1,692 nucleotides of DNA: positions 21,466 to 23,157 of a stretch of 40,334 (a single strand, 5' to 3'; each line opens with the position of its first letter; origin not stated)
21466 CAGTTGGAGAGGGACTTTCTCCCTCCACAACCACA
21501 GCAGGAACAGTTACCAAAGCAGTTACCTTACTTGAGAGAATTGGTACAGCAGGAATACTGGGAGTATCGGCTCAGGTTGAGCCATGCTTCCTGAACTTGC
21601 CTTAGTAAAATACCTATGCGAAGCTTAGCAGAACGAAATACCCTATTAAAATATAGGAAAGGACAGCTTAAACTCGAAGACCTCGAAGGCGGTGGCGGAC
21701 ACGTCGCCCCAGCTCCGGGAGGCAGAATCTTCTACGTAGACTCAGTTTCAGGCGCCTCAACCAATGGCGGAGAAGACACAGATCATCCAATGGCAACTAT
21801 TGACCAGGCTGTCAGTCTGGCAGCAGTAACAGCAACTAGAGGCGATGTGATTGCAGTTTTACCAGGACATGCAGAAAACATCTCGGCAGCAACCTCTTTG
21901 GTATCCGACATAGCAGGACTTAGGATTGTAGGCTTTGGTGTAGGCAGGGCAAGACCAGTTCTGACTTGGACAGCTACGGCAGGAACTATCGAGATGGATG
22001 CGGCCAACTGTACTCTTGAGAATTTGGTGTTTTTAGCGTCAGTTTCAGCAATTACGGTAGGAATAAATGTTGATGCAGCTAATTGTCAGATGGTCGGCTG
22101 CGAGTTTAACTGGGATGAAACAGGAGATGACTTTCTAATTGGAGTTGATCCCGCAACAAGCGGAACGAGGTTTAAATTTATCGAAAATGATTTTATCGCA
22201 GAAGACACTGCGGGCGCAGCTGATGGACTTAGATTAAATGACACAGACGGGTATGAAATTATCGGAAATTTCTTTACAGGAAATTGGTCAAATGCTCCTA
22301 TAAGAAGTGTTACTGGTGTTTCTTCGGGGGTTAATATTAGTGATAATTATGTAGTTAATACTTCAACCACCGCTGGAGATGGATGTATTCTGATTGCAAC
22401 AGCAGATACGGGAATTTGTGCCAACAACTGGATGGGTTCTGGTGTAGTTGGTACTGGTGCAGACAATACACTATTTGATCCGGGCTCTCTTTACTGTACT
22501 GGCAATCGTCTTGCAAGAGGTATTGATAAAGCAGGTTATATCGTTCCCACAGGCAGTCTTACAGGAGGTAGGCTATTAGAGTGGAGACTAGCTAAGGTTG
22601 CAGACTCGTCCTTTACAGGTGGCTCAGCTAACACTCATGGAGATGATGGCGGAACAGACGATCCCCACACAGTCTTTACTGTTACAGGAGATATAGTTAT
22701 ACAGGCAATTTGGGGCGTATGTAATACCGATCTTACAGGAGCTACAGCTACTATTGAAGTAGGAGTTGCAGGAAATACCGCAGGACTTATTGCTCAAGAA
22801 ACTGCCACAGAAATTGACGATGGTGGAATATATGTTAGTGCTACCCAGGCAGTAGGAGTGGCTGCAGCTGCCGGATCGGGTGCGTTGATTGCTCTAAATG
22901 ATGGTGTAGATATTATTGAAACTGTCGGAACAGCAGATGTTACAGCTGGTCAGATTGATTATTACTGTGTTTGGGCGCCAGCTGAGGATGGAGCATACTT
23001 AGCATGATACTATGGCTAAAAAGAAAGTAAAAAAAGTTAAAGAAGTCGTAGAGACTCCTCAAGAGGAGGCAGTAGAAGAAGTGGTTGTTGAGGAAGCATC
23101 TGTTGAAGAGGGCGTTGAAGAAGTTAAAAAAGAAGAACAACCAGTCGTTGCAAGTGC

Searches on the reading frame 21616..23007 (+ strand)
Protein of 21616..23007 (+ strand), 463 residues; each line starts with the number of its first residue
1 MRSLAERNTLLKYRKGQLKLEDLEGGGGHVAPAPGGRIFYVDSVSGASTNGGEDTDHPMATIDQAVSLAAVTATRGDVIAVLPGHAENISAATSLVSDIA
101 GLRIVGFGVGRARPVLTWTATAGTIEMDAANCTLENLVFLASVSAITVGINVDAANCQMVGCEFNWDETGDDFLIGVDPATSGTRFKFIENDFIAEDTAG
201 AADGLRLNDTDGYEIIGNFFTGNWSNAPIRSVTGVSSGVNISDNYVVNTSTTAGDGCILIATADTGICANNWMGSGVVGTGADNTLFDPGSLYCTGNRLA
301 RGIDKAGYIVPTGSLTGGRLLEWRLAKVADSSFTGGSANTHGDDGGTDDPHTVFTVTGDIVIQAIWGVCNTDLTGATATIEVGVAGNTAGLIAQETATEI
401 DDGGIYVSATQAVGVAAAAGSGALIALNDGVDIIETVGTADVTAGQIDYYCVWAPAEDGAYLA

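Call 8: search_protein_families(library=phrogs, proteins=[window:21616-23007:+], max_evalue=0.001)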
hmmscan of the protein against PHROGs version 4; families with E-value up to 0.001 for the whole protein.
window:21616-23007:+ (463 aa): 0 families

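Call 9: search_protein_families(library=pfam, proteins=[window:21616-23007:+], max_evalue=0.01)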
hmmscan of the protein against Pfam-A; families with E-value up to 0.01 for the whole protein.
window:21616-23007:+ (463 aa): 0 families
